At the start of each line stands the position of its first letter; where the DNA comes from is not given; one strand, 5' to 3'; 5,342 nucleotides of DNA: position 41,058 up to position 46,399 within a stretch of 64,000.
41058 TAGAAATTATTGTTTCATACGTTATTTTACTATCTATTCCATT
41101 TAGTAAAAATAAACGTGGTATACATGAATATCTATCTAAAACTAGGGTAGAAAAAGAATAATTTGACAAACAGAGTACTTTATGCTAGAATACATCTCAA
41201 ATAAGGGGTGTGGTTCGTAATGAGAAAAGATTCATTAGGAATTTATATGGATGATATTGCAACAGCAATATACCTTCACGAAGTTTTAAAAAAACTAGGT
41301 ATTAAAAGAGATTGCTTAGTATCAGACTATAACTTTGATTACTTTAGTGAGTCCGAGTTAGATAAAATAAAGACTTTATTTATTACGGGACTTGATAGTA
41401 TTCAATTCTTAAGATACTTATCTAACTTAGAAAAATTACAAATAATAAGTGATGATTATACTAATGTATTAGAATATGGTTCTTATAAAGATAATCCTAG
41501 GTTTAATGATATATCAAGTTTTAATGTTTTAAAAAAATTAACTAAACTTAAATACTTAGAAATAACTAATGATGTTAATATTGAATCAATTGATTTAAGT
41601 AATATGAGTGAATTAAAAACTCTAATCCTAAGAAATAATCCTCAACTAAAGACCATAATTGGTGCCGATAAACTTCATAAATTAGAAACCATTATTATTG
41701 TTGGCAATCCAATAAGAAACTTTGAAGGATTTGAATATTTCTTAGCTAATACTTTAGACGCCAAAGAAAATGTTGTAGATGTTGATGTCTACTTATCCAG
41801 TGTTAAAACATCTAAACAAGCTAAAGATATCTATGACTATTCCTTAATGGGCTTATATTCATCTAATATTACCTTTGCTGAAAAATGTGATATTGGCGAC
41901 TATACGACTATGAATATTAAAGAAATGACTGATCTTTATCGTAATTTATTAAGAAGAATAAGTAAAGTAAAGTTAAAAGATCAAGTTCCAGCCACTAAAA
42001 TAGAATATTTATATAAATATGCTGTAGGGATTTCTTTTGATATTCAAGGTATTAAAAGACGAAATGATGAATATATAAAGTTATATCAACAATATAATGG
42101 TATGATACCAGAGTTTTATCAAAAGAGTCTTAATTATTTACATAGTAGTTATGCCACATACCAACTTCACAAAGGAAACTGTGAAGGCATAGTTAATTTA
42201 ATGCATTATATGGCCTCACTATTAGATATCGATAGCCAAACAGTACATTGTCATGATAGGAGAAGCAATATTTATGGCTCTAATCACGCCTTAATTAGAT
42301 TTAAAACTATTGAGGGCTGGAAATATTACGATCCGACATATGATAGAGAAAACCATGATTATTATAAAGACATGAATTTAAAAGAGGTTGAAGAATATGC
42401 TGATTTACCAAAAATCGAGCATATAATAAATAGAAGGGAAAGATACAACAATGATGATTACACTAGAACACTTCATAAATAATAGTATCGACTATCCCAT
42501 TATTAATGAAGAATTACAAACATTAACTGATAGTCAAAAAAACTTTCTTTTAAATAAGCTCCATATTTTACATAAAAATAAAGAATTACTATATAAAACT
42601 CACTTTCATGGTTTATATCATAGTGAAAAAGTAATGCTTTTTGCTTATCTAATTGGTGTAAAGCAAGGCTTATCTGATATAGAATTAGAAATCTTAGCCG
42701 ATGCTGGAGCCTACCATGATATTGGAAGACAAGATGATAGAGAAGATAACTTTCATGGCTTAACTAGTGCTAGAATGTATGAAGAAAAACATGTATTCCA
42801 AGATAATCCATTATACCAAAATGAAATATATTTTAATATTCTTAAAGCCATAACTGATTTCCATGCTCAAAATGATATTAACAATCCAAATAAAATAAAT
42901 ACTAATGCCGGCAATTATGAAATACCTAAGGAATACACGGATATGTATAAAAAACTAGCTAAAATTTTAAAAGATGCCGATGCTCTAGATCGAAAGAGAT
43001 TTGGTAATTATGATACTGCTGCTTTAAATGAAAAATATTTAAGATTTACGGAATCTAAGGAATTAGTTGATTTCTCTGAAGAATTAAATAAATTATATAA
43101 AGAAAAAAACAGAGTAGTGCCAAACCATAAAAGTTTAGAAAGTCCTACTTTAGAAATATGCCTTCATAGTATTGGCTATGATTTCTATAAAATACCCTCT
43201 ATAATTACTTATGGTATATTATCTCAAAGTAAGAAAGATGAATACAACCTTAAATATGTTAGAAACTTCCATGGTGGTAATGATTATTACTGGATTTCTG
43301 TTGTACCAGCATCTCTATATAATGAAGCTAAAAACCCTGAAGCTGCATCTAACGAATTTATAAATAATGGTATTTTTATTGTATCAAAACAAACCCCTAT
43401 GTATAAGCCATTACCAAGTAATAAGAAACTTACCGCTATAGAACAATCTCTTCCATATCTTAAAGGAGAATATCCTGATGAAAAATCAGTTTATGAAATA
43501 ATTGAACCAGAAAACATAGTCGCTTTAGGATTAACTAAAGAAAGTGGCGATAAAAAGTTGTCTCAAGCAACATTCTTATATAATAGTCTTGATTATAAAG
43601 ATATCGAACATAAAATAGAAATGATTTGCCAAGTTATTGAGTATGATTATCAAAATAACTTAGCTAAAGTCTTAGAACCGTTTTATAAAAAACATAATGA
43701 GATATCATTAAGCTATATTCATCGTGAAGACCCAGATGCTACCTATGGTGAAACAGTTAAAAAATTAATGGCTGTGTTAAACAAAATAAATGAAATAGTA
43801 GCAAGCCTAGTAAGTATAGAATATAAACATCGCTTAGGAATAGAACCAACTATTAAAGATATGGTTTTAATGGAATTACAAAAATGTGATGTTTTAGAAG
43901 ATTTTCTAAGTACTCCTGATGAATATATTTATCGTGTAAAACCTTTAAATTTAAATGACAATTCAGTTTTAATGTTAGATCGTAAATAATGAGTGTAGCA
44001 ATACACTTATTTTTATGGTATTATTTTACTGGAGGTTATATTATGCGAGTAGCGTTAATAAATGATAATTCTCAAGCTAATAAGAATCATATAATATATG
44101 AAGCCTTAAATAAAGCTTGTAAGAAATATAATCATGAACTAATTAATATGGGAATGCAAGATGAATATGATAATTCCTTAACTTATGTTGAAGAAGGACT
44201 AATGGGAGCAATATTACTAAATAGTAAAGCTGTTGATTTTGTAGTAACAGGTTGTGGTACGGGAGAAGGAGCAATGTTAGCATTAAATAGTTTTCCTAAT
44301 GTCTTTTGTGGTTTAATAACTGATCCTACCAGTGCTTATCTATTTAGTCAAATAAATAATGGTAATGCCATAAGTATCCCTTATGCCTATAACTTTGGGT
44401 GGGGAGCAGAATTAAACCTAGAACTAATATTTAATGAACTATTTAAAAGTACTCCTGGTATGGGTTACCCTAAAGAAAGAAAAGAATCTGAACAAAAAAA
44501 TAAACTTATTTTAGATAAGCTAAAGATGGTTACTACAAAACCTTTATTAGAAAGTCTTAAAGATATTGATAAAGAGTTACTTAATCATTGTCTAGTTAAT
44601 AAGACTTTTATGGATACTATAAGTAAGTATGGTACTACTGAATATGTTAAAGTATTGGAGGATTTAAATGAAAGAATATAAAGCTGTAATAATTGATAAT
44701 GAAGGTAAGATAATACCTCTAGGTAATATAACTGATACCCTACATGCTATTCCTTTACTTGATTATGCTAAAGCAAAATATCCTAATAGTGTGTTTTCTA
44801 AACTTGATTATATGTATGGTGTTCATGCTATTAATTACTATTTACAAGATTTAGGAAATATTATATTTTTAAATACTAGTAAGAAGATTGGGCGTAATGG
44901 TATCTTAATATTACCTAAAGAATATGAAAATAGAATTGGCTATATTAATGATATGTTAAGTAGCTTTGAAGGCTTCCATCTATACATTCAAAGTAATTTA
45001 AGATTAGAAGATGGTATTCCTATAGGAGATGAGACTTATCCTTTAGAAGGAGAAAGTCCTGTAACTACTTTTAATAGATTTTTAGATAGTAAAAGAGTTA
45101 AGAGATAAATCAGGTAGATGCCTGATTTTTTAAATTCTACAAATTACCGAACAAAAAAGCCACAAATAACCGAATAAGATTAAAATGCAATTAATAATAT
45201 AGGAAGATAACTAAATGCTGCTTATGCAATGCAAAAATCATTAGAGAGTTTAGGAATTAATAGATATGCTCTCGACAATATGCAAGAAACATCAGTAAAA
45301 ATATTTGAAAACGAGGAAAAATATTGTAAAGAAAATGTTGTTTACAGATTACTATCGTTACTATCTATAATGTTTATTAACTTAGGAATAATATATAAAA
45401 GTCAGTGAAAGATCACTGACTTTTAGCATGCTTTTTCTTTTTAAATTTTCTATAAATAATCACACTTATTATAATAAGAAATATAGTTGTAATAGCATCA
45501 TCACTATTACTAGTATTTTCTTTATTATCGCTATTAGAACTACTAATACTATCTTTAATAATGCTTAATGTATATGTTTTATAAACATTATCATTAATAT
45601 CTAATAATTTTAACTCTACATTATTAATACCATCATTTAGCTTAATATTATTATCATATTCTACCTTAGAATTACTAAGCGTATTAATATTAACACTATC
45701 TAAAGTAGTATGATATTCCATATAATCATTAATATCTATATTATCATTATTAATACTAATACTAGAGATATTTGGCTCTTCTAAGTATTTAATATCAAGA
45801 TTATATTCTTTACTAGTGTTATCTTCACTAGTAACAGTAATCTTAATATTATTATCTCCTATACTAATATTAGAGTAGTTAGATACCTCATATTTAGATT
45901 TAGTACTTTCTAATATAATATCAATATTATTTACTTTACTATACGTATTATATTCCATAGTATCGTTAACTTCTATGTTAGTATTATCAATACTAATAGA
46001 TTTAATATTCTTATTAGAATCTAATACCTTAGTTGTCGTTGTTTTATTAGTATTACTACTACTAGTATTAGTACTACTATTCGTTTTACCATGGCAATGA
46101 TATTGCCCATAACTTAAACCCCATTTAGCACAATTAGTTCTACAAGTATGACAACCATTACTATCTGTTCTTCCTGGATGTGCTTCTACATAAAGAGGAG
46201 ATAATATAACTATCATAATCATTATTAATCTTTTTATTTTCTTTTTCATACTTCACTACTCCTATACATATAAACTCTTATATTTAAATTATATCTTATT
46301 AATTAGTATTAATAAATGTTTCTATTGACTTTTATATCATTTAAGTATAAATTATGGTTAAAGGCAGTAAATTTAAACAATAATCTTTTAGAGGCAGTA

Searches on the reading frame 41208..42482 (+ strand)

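Call 83: search_protein_families(library=padloc, proteins=[window:41208-42482:+], max_evalue=0.01)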
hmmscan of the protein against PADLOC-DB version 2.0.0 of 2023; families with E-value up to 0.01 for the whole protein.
window:41208-42482:+ (424 aa): 0 families

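Call 84: search_protein_families(library=pfam, proteins=[window:41208-42482:+], max_evalue=0.01)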
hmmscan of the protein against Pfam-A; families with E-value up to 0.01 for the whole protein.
window:41208-42482:+ (424 aa): 4 families
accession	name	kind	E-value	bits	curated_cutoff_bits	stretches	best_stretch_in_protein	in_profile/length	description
PF12799.13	LRR_4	-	1.2e-08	35.4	27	1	135-175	2-42/44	Leucine Rich repeats (2 copies)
PF01841.26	Transglut_core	-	0.0016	19.2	23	1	307-376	36-108/108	Transglutaminase-like superfamily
PF13855.12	LRR_8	-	0.0016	18.6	27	0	131-169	22-61/61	Leucine rich repeat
PF25013.1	LRR_Zer-1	-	0.0021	18.7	27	1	107-159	3-56/137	Zer-1-like, Leucine-rich repeats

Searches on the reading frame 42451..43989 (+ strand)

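Call 83: search_protein_families(library=padloc, proteins=[window:42451-43989:+], max_evalue=0.01)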
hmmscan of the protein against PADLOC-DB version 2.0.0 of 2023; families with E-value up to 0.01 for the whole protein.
window:42451-43989:+ (512 aa): 0 families

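Call 84: search_protein_families(library=pfam, proteins=[window:42451-43989:+], max_evalue=0.01)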
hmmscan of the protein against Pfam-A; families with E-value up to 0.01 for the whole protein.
window:42451-43989:+ (512 aa): 1 family
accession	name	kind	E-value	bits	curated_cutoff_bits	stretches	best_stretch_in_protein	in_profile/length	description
PF01966.28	HD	-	2.3e-07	31.5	22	1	55-181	2-115/116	HD domain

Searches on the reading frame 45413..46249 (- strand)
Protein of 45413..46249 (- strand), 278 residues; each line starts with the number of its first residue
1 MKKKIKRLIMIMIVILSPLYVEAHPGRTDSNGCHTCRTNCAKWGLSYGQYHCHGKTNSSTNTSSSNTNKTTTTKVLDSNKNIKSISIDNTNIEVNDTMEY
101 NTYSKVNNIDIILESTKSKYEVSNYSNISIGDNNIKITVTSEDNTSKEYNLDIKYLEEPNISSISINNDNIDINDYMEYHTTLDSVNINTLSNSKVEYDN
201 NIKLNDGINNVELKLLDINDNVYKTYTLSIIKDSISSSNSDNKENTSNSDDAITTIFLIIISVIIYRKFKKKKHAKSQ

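Call 83: search_protein_families(library=padloc, proteins=[window:45413-46249:-], max_evalue=0.01)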
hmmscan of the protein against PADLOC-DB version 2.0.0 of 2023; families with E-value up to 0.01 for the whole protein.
window:45413-46249:- (278 aa): 0 families

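Call 84: search_protein_families(library=pfam, proteins=[window:45413-46249:-], max_evalue=0.01)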
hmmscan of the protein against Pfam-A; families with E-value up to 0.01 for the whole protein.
window:45413-46249:- (278 aa): 1 family
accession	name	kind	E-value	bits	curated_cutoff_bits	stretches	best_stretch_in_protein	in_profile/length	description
PF12733.13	Cadherin-like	-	0.0017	19.2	24.2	0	186-231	44-87/89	Cadherin-like beta sandwich domain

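Call 85: find_encoding_contigs(protein=window:45413-46249:-, flank=7000, max_places=10)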
Protein window:45413-46249:- (278 aa): 24 contigs read that carry it; 6 places shown.
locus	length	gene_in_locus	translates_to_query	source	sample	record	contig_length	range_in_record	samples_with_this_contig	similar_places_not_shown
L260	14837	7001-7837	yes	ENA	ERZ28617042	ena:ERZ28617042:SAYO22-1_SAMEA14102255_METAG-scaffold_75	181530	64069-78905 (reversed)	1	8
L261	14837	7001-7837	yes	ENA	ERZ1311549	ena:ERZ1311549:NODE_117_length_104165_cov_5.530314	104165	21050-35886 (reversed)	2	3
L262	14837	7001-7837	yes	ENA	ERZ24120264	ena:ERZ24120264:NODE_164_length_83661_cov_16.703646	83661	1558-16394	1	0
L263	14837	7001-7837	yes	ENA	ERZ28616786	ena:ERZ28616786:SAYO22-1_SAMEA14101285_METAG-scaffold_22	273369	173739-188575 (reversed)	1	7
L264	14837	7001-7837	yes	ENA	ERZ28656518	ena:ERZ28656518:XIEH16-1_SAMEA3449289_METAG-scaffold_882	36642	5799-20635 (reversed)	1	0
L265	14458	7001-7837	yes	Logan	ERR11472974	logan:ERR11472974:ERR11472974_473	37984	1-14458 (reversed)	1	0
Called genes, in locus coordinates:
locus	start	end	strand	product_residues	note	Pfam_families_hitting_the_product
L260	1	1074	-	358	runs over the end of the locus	PF14897:EpsG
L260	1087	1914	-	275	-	PF00535:Glycos_transf_2, PF10111:Glyco_tranf_2_2 (weak), PF13641:Glyco_tranf_2_3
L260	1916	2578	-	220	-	PF02397:Bac_transf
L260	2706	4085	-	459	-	PF07693:KAP_NTPase, PF24883:NPHP3_N (faint), PF13401:AAA_22 (faint)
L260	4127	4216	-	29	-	-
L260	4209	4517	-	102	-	-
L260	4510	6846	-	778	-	PF13166:AAA_13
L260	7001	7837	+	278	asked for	-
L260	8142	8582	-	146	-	-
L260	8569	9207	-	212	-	PF02502:LacAB_rpiB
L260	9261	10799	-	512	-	PF01966:HD (weak)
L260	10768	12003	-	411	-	PF12799:LRR_4 (faint)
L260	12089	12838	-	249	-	PF06271:RDD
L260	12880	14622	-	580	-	PF01411:tRNA-synt_2c, PF07973:tRNA_SAD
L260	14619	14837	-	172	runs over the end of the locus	PF21448:DNMK (faint)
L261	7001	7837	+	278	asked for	-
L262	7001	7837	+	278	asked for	-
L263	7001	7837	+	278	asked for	-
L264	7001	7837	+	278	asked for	-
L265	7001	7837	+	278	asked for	-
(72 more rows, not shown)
